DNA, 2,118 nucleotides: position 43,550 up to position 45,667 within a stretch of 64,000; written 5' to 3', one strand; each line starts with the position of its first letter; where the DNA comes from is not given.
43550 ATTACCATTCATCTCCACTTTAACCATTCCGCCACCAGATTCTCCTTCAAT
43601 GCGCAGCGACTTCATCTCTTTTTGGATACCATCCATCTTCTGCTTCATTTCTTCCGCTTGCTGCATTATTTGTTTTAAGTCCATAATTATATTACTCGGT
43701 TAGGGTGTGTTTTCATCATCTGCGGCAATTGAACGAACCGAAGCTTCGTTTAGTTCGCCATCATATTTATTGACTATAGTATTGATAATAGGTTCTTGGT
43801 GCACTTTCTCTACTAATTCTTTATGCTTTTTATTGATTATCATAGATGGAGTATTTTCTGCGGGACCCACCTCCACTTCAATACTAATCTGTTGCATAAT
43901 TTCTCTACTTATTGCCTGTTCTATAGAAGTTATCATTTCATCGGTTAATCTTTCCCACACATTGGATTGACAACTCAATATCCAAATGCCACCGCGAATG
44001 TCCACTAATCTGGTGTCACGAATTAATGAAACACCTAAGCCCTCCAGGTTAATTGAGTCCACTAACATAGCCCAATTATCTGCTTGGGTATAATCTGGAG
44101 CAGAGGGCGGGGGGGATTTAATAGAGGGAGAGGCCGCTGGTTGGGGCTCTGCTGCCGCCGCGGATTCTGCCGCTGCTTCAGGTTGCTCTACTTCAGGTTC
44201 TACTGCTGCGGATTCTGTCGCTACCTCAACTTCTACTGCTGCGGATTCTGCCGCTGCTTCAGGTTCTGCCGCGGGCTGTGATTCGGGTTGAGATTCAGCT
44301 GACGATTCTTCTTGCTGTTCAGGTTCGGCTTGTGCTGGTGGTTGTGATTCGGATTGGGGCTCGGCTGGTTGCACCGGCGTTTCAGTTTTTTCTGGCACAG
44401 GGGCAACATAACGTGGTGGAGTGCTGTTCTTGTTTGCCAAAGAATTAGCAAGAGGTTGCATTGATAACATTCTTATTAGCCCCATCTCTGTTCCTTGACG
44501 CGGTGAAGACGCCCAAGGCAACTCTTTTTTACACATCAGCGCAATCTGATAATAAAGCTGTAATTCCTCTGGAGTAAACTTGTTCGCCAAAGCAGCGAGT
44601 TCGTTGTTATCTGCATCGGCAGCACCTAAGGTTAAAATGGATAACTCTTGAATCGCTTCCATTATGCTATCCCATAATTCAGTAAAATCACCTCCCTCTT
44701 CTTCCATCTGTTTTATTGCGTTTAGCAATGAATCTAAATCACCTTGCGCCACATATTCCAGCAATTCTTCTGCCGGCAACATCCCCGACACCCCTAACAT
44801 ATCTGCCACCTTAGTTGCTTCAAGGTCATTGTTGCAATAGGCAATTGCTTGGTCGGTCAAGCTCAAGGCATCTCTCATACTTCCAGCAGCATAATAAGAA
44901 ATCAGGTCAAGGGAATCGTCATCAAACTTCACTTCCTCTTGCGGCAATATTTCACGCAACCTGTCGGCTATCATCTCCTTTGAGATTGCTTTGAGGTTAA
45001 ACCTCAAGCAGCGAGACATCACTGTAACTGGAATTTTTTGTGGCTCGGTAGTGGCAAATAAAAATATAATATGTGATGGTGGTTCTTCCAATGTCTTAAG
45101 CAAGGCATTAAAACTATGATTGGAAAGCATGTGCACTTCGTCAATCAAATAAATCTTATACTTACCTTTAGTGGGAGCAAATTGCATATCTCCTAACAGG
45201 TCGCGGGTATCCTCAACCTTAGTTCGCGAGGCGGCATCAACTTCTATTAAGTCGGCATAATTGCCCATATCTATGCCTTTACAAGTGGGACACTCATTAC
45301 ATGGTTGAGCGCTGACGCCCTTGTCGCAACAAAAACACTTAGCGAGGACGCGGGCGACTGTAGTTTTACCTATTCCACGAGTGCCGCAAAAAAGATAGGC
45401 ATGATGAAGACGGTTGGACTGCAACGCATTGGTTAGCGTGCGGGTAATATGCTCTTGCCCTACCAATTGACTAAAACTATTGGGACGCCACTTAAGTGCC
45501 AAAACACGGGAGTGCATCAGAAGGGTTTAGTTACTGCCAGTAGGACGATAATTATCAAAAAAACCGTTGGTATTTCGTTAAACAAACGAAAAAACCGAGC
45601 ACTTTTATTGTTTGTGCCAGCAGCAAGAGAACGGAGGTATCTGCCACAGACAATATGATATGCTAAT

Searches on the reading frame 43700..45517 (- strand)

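Call 47: search_protein_families(library=pfam, proteins=[window:43700-45517:-], max_evalue=0.00001)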
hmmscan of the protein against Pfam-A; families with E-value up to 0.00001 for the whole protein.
window:43700-45517:- (605 aa): 6 families
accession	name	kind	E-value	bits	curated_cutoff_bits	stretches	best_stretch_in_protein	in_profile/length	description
PF13177.12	DNA_pol3_delta2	-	2.9e-43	148.1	27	1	20-178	1-160/161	DNA polymerase III, delta subunit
PF12169.13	DNA_pol3_gamma3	-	2.6e-19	69.9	24.4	1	233-355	2-132/143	DNA polymerase III subunits gamma and tau domain III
PF22608.2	DNAX_ATPase_lid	-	1.1e-18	67.2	27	1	183-229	2-48/49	DNA polymerase III clamp loader subunit, ATPase lid domain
PF00004.35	AAA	-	4.7e-10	40.5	21.2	1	42-172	2-125/131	ATPase family associated with various cellular activities (AAA)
PF12170.13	DNA_pol3_tau_5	-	1.9e-06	28.6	28.8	1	478-594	20-142/142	DNA polymerase III tau subunit V interacting with alpha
PF05496.18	RuvB_N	-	3.9e-06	27.2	27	0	11-65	2-60/159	Holliday junction DNA helicase RuvB P-loop domain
